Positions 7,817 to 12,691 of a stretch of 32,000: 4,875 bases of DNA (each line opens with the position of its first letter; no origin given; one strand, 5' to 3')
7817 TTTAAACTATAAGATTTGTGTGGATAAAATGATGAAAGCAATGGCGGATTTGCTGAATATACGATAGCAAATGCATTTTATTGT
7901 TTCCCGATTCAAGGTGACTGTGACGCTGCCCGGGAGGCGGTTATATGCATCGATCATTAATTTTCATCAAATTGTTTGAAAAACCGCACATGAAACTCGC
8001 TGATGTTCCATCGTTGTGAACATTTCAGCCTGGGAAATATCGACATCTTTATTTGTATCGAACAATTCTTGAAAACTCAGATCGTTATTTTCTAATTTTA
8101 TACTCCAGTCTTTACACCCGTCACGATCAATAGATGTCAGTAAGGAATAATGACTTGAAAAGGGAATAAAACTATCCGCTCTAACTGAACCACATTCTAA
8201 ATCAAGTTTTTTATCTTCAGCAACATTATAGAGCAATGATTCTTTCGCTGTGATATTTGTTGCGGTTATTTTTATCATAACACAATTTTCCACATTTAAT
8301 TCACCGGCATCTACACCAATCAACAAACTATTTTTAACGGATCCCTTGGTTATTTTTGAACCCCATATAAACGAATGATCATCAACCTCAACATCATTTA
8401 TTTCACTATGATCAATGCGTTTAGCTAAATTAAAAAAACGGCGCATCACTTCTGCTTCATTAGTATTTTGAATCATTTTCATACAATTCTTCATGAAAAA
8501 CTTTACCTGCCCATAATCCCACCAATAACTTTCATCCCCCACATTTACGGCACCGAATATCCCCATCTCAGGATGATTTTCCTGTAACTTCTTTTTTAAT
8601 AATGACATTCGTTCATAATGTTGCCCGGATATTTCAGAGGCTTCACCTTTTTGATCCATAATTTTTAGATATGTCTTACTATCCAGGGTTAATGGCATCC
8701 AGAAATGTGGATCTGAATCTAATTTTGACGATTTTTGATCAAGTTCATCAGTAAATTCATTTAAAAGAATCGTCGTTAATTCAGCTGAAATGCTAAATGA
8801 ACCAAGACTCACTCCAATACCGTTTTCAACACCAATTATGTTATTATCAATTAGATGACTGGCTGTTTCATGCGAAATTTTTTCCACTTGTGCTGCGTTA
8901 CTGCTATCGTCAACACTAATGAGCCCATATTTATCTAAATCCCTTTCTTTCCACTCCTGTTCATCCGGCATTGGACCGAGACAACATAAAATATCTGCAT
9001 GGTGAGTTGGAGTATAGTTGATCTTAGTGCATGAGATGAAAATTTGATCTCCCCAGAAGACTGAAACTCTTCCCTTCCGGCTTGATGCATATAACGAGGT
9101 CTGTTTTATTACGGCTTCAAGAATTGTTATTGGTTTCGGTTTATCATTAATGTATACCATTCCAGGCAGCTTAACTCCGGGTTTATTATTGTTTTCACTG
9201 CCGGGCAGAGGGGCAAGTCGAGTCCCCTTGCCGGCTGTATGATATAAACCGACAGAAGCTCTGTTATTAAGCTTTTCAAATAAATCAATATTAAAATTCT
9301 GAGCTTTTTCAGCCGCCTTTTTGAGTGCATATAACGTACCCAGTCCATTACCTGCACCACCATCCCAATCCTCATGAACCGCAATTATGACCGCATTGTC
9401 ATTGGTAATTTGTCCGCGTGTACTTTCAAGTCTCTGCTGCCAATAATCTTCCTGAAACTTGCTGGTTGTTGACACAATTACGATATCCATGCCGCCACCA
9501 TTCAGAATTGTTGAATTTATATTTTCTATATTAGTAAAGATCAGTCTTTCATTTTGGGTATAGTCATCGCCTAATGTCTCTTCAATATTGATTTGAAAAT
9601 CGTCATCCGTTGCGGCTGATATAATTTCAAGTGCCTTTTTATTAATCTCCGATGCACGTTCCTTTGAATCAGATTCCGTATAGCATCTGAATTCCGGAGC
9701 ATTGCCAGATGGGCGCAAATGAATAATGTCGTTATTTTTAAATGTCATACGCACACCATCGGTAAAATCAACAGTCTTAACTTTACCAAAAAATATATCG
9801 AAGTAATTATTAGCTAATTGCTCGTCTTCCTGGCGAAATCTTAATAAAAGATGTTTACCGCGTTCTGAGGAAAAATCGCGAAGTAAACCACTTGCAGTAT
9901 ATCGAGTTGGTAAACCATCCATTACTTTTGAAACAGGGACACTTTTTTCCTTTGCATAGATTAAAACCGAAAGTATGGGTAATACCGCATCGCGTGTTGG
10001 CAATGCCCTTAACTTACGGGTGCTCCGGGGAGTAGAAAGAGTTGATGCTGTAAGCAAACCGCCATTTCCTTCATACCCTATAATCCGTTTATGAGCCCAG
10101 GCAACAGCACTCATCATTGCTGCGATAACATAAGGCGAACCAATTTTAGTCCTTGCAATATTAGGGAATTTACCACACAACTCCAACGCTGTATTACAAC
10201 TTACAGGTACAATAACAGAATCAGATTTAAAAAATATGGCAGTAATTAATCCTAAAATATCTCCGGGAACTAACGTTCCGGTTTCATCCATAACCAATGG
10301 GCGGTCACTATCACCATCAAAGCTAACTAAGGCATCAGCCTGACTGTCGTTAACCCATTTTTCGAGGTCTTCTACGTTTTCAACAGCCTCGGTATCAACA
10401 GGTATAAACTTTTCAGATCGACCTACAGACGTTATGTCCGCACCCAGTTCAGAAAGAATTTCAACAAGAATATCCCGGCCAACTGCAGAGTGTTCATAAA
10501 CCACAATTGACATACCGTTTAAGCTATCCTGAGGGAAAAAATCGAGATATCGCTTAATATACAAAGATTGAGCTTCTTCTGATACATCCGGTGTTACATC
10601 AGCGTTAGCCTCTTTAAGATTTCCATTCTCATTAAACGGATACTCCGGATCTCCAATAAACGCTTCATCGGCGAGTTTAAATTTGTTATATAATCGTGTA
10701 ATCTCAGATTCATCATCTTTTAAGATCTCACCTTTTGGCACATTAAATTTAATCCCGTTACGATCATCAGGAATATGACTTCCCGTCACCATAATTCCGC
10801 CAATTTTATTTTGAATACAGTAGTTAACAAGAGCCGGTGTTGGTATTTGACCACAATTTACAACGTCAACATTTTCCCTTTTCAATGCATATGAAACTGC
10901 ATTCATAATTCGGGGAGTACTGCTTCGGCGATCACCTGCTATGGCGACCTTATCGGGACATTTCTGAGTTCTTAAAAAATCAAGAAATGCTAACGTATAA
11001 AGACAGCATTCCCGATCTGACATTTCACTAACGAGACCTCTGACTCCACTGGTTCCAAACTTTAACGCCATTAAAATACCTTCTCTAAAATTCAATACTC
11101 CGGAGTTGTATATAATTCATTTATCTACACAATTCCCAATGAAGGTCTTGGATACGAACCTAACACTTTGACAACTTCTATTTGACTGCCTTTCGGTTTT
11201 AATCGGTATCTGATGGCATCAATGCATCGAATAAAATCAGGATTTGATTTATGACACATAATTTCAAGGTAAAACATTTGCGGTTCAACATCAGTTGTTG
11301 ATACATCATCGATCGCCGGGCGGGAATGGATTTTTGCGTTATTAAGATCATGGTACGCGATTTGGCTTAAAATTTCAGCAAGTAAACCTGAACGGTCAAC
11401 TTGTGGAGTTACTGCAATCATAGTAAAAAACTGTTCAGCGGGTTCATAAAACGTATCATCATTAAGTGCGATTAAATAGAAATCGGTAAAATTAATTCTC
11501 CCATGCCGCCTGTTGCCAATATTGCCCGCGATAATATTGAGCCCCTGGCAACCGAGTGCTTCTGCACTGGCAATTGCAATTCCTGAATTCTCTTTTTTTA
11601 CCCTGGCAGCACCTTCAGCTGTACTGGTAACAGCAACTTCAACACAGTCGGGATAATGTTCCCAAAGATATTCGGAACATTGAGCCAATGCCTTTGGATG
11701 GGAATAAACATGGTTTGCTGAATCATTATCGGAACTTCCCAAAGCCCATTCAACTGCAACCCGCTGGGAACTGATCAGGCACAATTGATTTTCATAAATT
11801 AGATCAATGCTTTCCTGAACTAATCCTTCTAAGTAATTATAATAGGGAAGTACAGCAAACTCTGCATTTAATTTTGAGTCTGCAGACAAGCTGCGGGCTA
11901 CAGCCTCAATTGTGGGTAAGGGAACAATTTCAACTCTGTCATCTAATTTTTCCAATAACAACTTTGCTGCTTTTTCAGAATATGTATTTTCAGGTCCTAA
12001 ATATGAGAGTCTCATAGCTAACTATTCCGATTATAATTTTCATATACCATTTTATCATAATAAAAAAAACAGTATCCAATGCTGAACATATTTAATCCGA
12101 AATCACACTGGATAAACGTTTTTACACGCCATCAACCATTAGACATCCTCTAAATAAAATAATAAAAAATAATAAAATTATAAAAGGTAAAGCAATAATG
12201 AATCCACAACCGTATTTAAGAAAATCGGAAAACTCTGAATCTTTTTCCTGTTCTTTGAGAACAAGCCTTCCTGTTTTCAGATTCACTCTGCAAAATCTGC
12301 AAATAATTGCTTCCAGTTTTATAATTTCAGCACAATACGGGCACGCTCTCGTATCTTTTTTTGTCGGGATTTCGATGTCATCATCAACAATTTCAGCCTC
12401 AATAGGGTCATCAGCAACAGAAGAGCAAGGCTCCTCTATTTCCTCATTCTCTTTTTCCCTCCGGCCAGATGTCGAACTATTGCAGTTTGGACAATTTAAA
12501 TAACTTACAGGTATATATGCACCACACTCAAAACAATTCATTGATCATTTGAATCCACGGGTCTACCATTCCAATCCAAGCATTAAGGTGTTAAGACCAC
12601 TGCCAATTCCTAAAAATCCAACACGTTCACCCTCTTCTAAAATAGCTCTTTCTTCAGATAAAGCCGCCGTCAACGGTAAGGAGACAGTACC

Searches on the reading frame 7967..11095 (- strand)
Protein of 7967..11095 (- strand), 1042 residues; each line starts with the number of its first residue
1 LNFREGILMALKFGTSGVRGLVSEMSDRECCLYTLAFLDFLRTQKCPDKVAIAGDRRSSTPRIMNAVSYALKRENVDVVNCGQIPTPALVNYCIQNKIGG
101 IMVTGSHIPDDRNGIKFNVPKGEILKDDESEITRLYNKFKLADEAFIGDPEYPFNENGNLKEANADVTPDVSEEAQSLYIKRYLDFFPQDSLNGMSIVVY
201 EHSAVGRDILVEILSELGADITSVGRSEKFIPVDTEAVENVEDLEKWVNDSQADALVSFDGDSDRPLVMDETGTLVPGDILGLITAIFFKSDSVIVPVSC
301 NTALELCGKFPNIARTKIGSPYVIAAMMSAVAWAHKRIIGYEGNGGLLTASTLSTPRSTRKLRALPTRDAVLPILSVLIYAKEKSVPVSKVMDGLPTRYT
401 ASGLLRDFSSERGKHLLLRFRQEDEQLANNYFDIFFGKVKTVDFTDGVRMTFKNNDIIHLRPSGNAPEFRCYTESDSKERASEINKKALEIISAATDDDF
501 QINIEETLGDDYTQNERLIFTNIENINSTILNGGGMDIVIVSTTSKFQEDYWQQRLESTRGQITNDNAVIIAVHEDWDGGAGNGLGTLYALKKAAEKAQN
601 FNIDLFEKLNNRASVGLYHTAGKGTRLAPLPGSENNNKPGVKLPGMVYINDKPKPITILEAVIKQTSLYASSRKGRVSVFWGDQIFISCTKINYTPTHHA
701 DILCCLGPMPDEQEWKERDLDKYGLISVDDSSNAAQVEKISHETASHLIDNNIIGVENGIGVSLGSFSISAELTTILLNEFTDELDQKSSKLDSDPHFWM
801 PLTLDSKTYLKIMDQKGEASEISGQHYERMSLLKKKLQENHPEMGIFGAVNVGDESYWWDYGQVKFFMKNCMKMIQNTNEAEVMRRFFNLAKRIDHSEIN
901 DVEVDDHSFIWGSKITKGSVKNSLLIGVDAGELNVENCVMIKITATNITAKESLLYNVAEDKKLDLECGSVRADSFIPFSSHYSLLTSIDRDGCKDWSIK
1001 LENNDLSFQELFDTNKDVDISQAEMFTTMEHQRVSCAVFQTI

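Call 3: search_protein_families(library=pfam, proteins=[window:7967-11095:-], max_evalue=0.01)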
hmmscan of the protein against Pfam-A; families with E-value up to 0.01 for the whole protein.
window:7967-11095:- (1042 aa): 4 families
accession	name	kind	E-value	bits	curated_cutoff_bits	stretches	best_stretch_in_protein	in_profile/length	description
PF02878.22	PGM_PMM_I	-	7.9e-23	81.1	22.5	1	11-138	2-133/138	Phosphoglucomutase/phosphomannomutase, alpha/beta/alpha domain I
PF02879.22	PGM_PMM_II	-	3.5e-12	47.2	29.3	1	179-273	3-103/103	Phosphoglucomutase/phosphomannomutase, alpha/beta/alpha domain II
PF02880.22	PGM_PMM_III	-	4.4e-06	27.2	20.7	1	291-399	21-115/115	Phosphoglucomutase/phosphomannomutase, alpha/beta/alpha domain III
PF00408.26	PGM_PMM_IV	-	1.2e-05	25.7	23.1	1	438-487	24-64/68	Phosphoglucomutase/phosphomannomutase, C-terminal domain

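Call 4: search_protein_families(library=ncbifam, proteins=[window:7967-11095:-], max_evalue=0.001)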
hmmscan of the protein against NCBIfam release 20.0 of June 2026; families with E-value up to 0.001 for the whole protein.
window:7967-11095:- (1042 aa): 7 families
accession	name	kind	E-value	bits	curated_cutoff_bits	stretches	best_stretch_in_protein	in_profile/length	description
TIGR03990.1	Arch_GlmM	equivalog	2.6e-52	178.2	439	1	13-491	4-443/444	phosphoglucosamine mutase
TIGR01455.1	glmM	equivalog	8e-31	107.2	447.55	1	13-348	1-329/442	phosphoglucosamine mutase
NF007088.0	PRK09542.1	equivalog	2.3e-22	79.6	618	1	17-290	16-276/456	phosphomannomutase/phosphoglucomutase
NF046027.1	PhglucPhmanMutPgmG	equivalog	4.6e-18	65.1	600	1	43-286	40-266/460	phosphoglucomutase/phosphomannomutase PgmG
NF011943.0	PRK15414.1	subfamily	3.1e-09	36.4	801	0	239-290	224-276/456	phosphomannomutase CpsG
NF005737.0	PRK07564.1-1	equivalog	6.3e-06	25.1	378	1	12-286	15-303/543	alpha-D-glucose phosphate-specific phosphoglucomutase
TIGR01132.1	pgm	equivalog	7.2e-05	21.4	778.05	0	10-124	39-165/546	phosphoglucomutase (alpha-D-glucose-1,6-bisphosphate-dependent)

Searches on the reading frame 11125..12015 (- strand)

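Call 3: search_protein_families(library=pfam, proteins=[window:11125-12015:-], max_evalue=0.01)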
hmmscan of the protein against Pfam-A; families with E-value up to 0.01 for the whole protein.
window:11125-12015:- (296 aa): 2 families
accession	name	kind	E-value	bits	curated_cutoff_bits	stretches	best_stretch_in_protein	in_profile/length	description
PF00800.23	PDT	-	6.2e-35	121.1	25.2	1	4-184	2-178/181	Prephenate dehydratase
PF03787.20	RAMPs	-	0.0069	17.3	22.1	1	155-258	74-156/189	RAMP superfamily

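Call 4: search_protein_families(library=ncbifam, proteins=[window:11125-12015:-], max_evalue=0.001)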
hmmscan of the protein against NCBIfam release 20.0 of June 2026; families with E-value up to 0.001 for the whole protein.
window:11125-12015:- (296 aa): 3 families
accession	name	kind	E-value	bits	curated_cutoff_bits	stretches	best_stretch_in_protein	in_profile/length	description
NF008865.0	PRK11898.1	equivalog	7.5e-40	136.8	219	1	1-289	2-277/284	prephenate dehydratase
NF007910.0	PRK10622.1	equivalog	5.6e-19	68.3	577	1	2-290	105-377/386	bifunctional chorismate mutase/prephenate dehydratase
NF008866.0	PRK11899.1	equivalog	8.9e-17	61.2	359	1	3-289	8-274/283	prephenate dehydratase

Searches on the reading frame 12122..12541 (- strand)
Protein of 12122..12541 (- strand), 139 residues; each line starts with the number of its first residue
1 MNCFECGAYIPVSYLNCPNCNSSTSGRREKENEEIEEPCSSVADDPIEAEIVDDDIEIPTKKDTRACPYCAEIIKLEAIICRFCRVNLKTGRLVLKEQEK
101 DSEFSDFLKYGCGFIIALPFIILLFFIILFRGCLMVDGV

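Call 3: search_protein_families(library=pfam, proteins=[window:12122-12541:-], max_evalue=0.01)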
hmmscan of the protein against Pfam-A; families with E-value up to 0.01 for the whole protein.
window:12122-12541:- (139 aa): 3 families
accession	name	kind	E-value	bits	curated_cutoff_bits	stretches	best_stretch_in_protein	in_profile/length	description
PF12773.13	DZR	-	4.9e-05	23.8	27.3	1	3-84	1-44/45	Double zinc ribbon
PF10571.15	UPF0547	-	0.0003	21.3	29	1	66-84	2-20/26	Uncharacterised protein family UPF0547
PF13248.11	Zn_ribbon_3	-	0.0066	16.3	27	0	64-84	2-22/26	zinc-ribbon domain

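Call 4: search_protein_families(library=ncbifam, proteins=[window:12122-12541:-], max_evalue=0.001)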
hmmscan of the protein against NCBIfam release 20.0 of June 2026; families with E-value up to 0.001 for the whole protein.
window:12122-12541:- (139 aa): 0 families

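Call 49: search_protein_families(library=pfam, proteins=[window:12122-12541:-], max_evalue=0.1)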
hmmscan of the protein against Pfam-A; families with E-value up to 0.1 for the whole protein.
window:12122-12541:- (139 aa): 8 families
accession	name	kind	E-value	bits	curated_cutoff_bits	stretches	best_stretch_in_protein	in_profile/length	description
PF12773.13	DZR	-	4.9e-05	23.8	27.3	1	3-84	1-44/45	Double zinc ribbon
PF10571.15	UPF0547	-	0.0003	21.3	29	1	66-84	2-20/26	Uncharacterised protein family UPF0547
PF13248.11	Zn_ribbon_3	-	0.0066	16.3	27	1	64-84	2-22/26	zinc-ribbon domain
PF18912.6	DZR_2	-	0.013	15.8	27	0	65-88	8-31/56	Double zinc ribbon domain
PF22747.2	Zn_ribbon_DUF2089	-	0.034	14.7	27.6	1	6-27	4-25/32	DUF2089 zinc ribbon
PF24440.1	DUF7559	-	0.046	14.4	27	0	65-79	36-50/52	Family of unknown function (DUF7559)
PF17032.10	Zn_ribbon_15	-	0.067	14.4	28.9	0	58-87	31-61/73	zinc-ribbon family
PF24029.1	DUF7340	-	0.073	13.3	27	0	17-38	9-30/62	Domain of unknown function (DUF7340)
